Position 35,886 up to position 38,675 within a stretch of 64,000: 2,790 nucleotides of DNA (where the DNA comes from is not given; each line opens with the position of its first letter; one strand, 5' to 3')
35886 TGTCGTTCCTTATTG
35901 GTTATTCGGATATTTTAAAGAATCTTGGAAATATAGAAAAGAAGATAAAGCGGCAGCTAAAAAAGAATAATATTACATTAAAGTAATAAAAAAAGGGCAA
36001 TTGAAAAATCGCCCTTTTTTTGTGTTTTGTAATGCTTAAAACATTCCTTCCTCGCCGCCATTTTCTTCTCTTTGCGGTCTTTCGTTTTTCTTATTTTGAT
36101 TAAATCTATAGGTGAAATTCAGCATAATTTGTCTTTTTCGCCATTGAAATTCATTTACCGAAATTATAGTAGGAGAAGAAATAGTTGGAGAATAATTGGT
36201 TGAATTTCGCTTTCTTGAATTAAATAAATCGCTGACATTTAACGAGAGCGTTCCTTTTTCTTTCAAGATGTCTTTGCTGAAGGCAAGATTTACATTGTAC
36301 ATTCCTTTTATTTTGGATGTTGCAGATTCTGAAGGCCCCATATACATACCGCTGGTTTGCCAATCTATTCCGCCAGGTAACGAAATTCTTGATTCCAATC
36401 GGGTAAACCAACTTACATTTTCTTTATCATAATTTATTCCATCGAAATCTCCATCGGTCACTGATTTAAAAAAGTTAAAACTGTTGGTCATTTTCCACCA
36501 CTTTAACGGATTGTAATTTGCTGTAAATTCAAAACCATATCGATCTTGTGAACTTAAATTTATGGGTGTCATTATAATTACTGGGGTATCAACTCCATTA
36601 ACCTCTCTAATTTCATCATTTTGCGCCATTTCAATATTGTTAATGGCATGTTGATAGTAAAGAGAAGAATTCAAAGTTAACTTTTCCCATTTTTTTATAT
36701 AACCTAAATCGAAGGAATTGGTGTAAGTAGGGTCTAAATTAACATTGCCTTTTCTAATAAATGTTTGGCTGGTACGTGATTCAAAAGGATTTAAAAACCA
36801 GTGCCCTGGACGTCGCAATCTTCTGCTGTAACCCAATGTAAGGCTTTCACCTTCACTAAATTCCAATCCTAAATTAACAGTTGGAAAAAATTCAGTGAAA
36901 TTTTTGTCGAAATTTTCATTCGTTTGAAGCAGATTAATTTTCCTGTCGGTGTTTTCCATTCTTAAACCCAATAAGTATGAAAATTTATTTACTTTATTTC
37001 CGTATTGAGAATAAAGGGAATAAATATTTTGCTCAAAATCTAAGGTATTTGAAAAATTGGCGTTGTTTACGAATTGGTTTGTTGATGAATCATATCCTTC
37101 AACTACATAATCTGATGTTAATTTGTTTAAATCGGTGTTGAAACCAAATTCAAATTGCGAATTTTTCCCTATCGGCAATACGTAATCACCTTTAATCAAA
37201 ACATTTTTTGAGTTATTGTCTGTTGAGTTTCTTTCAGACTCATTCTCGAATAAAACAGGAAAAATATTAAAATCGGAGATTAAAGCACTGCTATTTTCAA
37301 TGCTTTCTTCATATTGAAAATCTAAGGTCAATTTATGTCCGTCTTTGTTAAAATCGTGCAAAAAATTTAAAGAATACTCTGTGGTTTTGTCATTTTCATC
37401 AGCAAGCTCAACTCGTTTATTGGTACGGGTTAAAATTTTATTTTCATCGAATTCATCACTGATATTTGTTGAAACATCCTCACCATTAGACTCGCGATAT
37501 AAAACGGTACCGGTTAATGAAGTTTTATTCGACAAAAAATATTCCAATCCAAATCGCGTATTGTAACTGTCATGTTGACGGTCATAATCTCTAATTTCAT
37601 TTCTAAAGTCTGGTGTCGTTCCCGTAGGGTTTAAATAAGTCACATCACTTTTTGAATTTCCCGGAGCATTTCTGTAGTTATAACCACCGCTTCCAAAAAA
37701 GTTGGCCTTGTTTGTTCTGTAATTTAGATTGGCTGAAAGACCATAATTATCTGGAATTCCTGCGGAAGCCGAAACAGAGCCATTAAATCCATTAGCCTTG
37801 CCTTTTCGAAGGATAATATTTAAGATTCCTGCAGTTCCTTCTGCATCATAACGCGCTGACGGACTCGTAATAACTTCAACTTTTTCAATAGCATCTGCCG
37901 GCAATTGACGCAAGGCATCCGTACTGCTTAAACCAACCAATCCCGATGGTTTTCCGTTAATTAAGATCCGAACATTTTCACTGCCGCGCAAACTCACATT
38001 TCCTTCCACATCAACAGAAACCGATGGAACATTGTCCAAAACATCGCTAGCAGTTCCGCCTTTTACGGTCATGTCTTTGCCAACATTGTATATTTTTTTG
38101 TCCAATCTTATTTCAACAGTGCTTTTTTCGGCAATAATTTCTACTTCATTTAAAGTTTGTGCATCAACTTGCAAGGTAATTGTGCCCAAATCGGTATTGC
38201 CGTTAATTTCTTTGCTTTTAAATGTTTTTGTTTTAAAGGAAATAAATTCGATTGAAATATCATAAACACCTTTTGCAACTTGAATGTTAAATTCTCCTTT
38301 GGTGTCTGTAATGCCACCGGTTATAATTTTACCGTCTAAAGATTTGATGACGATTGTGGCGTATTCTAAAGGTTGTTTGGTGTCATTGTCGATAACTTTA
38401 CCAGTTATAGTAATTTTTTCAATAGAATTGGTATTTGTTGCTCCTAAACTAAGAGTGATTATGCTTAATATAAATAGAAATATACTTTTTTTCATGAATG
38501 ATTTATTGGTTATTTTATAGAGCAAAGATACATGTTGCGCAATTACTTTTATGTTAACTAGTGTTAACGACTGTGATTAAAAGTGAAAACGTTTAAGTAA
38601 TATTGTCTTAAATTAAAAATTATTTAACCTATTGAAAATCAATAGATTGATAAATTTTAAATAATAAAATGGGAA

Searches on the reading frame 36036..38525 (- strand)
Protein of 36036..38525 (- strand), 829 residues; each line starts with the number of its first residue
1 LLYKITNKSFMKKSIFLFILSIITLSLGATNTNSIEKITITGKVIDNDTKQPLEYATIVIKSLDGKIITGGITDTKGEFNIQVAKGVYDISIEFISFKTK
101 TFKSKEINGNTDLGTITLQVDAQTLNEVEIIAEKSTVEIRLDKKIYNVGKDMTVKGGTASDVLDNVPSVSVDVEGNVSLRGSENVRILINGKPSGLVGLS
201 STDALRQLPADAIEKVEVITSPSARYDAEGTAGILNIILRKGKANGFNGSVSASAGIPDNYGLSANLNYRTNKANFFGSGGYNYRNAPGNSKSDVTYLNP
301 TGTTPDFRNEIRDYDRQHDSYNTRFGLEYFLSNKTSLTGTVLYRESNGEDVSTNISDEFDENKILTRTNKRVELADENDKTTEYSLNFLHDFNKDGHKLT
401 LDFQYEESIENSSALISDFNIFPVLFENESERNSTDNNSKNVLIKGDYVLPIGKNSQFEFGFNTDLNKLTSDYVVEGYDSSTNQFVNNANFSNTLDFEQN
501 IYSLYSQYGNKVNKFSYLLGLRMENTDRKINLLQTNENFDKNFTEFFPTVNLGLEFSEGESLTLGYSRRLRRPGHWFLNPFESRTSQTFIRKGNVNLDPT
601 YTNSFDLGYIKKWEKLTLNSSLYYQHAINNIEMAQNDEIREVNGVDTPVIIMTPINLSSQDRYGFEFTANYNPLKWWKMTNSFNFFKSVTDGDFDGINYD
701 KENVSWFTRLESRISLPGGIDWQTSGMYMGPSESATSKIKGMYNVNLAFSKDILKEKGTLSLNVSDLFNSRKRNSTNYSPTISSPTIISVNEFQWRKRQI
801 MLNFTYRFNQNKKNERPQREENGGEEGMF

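Call 36: search_protein_families(library=pfam, proteins=[window:36036-38525:-])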
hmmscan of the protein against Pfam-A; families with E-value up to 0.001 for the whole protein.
window:36036-38525:- (829 aa): 6 families
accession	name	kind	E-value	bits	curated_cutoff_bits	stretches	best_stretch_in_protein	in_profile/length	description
PF14905.12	OMP_b-brl_3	-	2.5e-110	369.8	27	1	390-806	1-408/408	Outer membrane protein beta-barrel family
PF00593.30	TonB_dep_Rec_b-barrel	-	1.7e-22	81.3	27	1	348-765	27-434/436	TonB dependent receptor-like, beta-barrel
PF13715.12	CarbopepD_reg_2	-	4.2e-13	49.6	32.2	1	40-128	1-86/88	CarboxypepD_reg-like domain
PF13620.12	CarboxypepD_reg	-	1.5e-11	44.9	32.3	1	39-118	1-81/82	Carboxypeptidase regulatory-like domain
PF07715.20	Plug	-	7.3e-10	39.7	23.9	1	157-234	23-107/107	TonB-dependent Receptor Plug Domain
PF23591.1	CILP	-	0.00011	22.5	27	1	36-100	3-62/90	Cartilage intermediate layer protein 1-like domain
